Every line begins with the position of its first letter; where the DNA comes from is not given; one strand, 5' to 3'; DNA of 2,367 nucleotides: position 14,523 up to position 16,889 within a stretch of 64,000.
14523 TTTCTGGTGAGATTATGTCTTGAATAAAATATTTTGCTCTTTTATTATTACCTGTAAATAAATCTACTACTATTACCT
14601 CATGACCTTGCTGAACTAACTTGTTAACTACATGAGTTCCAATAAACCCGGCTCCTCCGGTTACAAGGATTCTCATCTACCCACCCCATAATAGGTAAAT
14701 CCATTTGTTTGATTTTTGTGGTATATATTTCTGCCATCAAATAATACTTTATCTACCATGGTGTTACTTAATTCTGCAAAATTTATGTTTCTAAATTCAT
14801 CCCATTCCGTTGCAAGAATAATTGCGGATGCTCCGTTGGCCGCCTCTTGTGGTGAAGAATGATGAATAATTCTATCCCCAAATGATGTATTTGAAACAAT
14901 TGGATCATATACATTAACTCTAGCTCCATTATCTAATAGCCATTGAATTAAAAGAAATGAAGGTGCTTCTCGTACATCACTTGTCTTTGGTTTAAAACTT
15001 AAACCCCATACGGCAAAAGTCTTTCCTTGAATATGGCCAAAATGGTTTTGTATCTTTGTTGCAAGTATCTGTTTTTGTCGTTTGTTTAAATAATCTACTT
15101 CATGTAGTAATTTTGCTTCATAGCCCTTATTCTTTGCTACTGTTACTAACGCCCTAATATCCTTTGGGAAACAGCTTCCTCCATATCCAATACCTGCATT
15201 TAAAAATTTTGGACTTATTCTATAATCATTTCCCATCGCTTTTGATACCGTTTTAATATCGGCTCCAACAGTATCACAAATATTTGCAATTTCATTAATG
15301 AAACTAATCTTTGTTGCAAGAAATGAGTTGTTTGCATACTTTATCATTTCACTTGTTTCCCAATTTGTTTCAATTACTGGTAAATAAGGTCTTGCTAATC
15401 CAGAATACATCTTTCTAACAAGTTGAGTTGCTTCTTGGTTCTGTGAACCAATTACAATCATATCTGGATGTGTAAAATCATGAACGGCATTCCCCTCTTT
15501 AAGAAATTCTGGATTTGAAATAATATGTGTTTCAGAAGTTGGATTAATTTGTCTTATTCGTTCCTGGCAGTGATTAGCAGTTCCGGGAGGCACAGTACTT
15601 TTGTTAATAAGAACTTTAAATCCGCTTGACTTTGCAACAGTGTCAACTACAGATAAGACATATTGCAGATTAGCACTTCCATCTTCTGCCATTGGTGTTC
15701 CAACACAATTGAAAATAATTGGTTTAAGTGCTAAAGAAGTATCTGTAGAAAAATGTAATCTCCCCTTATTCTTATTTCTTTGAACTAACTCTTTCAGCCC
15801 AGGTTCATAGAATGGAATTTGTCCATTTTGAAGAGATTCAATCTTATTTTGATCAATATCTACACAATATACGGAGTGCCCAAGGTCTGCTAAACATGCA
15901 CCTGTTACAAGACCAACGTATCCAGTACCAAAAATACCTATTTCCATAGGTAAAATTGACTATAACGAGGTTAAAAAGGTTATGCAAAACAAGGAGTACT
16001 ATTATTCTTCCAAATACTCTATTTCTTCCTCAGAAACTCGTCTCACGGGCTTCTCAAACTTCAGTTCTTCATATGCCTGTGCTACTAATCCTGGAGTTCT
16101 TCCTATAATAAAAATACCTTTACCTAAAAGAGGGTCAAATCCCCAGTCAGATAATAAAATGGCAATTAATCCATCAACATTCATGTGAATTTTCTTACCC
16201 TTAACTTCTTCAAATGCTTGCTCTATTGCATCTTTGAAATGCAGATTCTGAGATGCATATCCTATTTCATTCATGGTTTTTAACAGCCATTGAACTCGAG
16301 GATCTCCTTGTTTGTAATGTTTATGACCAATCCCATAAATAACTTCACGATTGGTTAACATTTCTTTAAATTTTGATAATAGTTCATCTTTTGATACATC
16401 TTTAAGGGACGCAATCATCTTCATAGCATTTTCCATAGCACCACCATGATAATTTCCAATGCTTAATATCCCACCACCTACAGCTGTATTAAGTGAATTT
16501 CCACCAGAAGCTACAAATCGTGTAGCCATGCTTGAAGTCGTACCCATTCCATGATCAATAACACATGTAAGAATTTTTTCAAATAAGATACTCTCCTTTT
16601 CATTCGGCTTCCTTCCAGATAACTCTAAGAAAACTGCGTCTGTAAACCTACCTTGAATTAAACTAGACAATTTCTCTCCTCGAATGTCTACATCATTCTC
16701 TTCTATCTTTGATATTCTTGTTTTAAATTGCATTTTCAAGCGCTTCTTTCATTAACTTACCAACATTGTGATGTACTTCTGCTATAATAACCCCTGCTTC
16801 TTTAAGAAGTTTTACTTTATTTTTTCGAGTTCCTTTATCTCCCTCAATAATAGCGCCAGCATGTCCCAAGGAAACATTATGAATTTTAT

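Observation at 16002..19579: ATP-citrate-lyase / citryl-CoA-synthetase-like trio embedded in the glycan operon, with the large subunit fused to CysQ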

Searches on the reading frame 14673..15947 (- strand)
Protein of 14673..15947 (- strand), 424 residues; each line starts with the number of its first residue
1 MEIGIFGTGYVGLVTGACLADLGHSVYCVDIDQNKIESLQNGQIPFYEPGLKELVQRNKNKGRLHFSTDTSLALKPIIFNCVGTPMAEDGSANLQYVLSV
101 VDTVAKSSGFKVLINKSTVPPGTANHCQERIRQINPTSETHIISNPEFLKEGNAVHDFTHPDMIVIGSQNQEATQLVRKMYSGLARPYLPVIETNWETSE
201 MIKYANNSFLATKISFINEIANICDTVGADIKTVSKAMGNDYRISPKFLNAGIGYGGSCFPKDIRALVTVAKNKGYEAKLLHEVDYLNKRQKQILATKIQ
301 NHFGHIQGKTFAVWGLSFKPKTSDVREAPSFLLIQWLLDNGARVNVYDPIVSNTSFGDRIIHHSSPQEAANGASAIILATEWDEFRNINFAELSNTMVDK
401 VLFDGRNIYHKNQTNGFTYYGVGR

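Call 3: search_protein_families(library=pfam, proteins=[window:14673-15947:-], max_evalue=0.01)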
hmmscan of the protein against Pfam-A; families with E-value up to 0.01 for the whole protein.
window:14673-15947:- (424 aa): 5 families
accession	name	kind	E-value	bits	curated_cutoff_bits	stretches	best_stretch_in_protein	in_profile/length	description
PF03721.20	UDPG_MGDP_dh_N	-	5.6e-58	196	27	1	1-179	1-186/187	UDP-glucose/GDP-mannose dehydrogenase family, NAD binding domain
PF00984.24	UDPG_MGDP_dh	-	5.7e-37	126.2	25.4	1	197-289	1-93/94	UDP-glucose/GDP-mannose dehydrogenase family, central domain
PF03720.21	UDPG_MGDP_dh_C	-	5e-28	97.9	30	1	312-410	1-102/103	UDP-glucose/GDP-mannose dehydrogenase family, UDP binding domain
PF02558.23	ApbA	-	0.002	18.2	22.2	1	3-55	1-52/150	Ketopantoate reductase PanE/ApbA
PF03807.23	F420_oxidored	-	0.003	18.6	21.6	0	362-402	49-88/94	NADP oxidoreductase coenzyme F420-dependent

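Call 55: search_protein_families(library=ncbifam, proteins=[window:14673-15947:-], max_evalue=1e-8)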
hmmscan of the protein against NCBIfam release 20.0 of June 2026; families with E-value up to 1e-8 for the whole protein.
window:14673-15947:- (424 aa): 7 families
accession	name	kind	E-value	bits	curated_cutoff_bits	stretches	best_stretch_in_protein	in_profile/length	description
TIGR03026.1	NDP-sugDHase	subfamily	3.7e-136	454.1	189.8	1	1-407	1-413/413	nucleotide sugar dehydrogenase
NF047673.2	TeichurnBiosyTuaD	equivalog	5.5e-136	454.2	700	1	3-424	4-431/439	UDP-glucose 6-dehydrogenase TuaD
NF041297.1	UDPGDh_AglM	equivalog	1.3e-111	373.6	670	1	1-421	1-427/429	UDP-glucose 6-dehydrogenase AglM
NF040825.1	UDPMaNacDH_Arch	equivalog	5.6e-56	190.2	750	1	1-424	1-415/418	UDP-N-acetyl-D-mannosamine dehydrogenase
NF011631.0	PRK15057.1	equivalog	1.1e-37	130.1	757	1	1-358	1-346/388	UDP-glucose 6-dehydrogenase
NF008286.0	PRK11064.1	equivalog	6.4e-37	127.1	459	1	3-398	6-412/420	UDP-N-acetyl-D-mannosamine dehydrogenase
NF011729.0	PRK15182.1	equivalog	1.4e-13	50.4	592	1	2-412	8-419/425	Vi polysaccharide biosynthesis UDP-N-acetylglucosamine C-6 dehydrogenase TviB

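Call 85: search_solved_structures(query=window:14673-15947:-, max_evalue=1e-20)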
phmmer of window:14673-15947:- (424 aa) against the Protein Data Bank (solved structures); distinct sequences matched with E-value up to 1e-20: 30.
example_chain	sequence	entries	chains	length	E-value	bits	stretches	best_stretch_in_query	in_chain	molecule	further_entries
3gg2_A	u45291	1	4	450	9.4e-117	393.5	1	2-423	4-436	Sugar dehydrogenase, UDP-glucose/GDP-mannose dehydrogenase family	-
2y0e_A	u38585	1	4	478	1.1e-116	393.3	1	1-424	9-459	UDP-GLUCOSE DEHYDROGENASE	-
2y0c_A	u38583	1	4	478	2e-115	389.2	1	1-424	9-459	UDP-GLUCOSE DEHYDROGENASE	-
2y0d_A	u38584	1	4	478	2e-115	389.2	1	1-424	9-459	UDP-GLUCOSE DEHYDROGENASE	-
4a7p_A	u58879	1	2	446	1.9e-108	366.2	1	2-424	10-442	UDP-GLUCOSE DEHYDROGENASE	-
3vtf_A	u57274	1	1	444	4.7e-73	249.6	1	3-406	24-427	UDP-glucose 6-dehydrogenase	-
5w4x_A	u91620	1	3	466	3.4e-69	236.9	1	4-423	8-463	UDP-glucose 6-dehydrogenase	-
2q3e_A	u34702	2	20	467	3.4e-69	236.9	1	4-423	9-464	UDP-glucose 6-dehydrogenase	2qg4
3tdk_A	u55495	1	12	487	4.1e-69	236.6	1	4-423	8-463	UDP-glucose 6-dehydrogenase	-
4edf_A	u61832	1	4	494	4.3e-69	236.5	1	4-423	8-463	UDP-glucose 6-dehydrogenase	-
3prj_A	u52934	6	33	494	4.4e-69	236.5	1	4-423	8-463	UDP-glucose 6-dehydrogenase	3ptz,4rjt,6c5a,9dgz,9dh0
5vr8_A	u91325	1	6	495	4.4e-69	236.5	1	4-423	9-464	UDP-glucose 6-dehydrogenase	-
5tjh_A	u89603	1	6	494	6.7e-69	235.9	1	4-423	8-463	UDP-glucose 6-dehydrogenase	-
3khu_A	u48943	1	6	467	9e-69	235.5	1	4-423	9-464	UDP-glucose 6-dehydrogenase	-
6c58_A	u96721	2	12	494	1.1e-68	235.1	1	4-423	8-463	UDP-glucose 6-dehydrogenase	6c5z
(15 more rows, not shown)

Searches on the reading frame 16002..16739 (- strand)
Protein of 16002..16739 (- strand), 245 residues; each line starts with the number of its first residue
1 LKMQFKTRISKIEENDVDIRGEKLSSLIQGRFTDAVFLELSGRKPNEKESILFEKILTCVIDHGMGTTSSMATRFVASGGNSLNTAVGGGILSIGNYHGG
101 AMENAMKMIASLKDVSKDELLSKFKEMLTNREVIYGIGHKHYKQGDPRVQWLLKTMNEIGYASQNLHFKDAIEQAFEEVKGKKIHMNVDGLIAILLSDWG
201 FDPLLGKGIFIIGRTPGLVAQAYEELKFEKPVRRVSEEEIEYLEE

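Call 3: search_protein_families(library=pfam, proteins=[window:16002-16739:-], max_evalue=0.01)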
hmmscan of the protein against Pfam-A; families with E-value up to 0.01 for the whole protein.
window:16002-16739:- (245 aa): 1 family
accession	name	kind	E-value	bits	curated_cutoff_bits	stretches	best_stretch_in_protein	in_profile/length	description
PF00285.26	Citrate_synt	-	9.1e-39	133.9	27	1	37-231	153-353/357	Citrate synthase, C-terminal domain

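Call 4: search_protein_families(library=ncbifam, proteins=[window:16002-16739:-], max_evalue=0.01)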
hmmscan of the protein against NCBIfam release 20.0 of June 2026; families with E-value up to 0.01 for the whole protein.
window:16002-16739:- (245 aa): 22 families
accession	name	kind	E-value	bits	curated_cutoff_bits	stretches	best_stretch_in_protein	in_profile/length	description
NF004869.0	PRK06224.1-6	subfamily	3.1e-69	233.2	212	1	1-243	1-249/263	citryl-CoA lyase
NF004866.0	PRK06224.1-3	subfamily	5.4e-52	176.6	245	1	3-242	17-261/275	citryl-CoA lyase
NF004868.0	PRK06224.1-5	subfamily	2.4e-46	157.9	193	1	3-227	4-237/260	citryl-CoA lyase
NF004864.0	PRK06224.1-1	equivalog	1.6e-39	135.6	261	1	5-227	17-250/278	citryl-CoA lyase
TIGR01800.1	cit_synth_II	subfamily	9.7e-27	93.7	421.3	1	37-233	153-349/368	2-methylcitrate synthase/citrate synthase II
NF004867.0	PRK06224.1-4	equivalog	2.5e-26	92.3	409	1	6-227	9-235/261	citryl-CoA lyase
NF009005.0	PRK12350.1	subfamily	1e-22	80.9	332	1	44-234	152-343/366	citrate synthase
NF009004.0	PRK12349.1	equivalog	9.8e-21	74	508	1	28-228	153-353/372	citrate synthase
NF010638.0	PRK14035.1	equivalog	2.3e-19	69.4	572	1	38-234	159-354/372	citrate synthase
NF041301.1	Cit_synth_Halo_CitZ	equivalog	2.4e-19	69.6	550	1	39-227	166-354/379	citrate synthase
NF009006.1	PRK12351.1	equivalog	9.8e-19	67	550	1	35-233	159-357/376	bifunctional 2-methylcitrate synthase/citrate synthase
NF010639.0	PRK14036.1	equivalog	1e-18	67.2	502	1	38-230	162-356/379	citrate synthase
NF010637.0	PRK14034.1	equivalog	1.2e-18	67.3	594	1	37-232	157-351/372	citrate synthase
NF010636.0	PRK14033.1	equivalog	7e-18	64.6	479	1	36-237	163-363/376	bifunctional 2-methylcitrate synthase/citrate synthase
NF004865.0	PRK06224.1-2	equivalog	8.4e-18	64.8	323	2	5-108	7-114/265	citryl-CoA lyase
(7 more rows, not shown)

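Call 21: search_solved_structures(query=window:16002-16739:-, max_evalue=0.00001, show_alignments=3)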
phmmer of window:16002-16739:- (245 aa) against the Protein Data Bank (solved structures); distinct sequences matched with E-value up to 0.00001: 58.
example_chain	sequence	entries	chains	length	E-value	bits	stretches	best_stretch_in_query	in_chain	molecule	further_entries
6hxp_A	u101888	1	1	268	1e-53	185.5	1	5-242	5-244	Citryl-CoA lyase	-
1vgp_A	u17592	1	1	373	7.2e-16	61.7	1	39-233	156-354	373aa long hypothetical citrate synthase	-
6qcl_A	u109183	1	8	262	5.7e-15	58.8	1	33-224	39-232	ATP-citrate lyase alpha-subunit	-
6nzy_A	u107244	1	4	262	5.7e-15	58.7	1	33-224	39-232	ATP-citrate lyase alpha-subunit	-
6hxn_A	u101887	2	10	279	6.8e-15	58.5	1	33-223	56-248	ATP-citrate lyase alpha-subunit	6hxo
6hxj_B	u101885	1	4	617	3.5e-14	56.2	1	33-223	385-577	ATP-citrate lyase alpha-subunit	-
6abx_A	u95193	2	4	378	6.8e-14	55.2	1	39-233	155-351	Citrate synthase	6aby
2c6x_A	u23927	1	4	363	3.3e-13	53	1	33-226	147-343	CITRATE SYNTHASE 1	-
1iom_A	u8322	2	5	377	4.3e-13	52.6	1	40-229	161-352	CITRATE SYNTHASE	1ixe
3o8j_A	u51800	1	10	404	5.6e-13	52.2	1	37-233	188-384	2-methylcitrate synthase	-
6s6f_A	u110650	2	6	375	2.3e-12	50.2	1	39-233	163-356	Citrate synthase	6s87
2p2w_A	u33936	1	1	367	4.4e-12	49.3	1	46-237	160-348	Citrate synthase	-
8qwb_A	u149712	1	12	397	8e-12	48.4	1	51-228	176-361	Citrate synthase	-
9x0i_A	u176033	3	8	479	8.2e-12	48.4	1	43-226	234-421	Citrate synthase 3, peroxisomal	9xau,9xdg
3msu_A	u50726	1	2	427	1.5e-11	47.5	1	34-226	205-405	Citrate synthase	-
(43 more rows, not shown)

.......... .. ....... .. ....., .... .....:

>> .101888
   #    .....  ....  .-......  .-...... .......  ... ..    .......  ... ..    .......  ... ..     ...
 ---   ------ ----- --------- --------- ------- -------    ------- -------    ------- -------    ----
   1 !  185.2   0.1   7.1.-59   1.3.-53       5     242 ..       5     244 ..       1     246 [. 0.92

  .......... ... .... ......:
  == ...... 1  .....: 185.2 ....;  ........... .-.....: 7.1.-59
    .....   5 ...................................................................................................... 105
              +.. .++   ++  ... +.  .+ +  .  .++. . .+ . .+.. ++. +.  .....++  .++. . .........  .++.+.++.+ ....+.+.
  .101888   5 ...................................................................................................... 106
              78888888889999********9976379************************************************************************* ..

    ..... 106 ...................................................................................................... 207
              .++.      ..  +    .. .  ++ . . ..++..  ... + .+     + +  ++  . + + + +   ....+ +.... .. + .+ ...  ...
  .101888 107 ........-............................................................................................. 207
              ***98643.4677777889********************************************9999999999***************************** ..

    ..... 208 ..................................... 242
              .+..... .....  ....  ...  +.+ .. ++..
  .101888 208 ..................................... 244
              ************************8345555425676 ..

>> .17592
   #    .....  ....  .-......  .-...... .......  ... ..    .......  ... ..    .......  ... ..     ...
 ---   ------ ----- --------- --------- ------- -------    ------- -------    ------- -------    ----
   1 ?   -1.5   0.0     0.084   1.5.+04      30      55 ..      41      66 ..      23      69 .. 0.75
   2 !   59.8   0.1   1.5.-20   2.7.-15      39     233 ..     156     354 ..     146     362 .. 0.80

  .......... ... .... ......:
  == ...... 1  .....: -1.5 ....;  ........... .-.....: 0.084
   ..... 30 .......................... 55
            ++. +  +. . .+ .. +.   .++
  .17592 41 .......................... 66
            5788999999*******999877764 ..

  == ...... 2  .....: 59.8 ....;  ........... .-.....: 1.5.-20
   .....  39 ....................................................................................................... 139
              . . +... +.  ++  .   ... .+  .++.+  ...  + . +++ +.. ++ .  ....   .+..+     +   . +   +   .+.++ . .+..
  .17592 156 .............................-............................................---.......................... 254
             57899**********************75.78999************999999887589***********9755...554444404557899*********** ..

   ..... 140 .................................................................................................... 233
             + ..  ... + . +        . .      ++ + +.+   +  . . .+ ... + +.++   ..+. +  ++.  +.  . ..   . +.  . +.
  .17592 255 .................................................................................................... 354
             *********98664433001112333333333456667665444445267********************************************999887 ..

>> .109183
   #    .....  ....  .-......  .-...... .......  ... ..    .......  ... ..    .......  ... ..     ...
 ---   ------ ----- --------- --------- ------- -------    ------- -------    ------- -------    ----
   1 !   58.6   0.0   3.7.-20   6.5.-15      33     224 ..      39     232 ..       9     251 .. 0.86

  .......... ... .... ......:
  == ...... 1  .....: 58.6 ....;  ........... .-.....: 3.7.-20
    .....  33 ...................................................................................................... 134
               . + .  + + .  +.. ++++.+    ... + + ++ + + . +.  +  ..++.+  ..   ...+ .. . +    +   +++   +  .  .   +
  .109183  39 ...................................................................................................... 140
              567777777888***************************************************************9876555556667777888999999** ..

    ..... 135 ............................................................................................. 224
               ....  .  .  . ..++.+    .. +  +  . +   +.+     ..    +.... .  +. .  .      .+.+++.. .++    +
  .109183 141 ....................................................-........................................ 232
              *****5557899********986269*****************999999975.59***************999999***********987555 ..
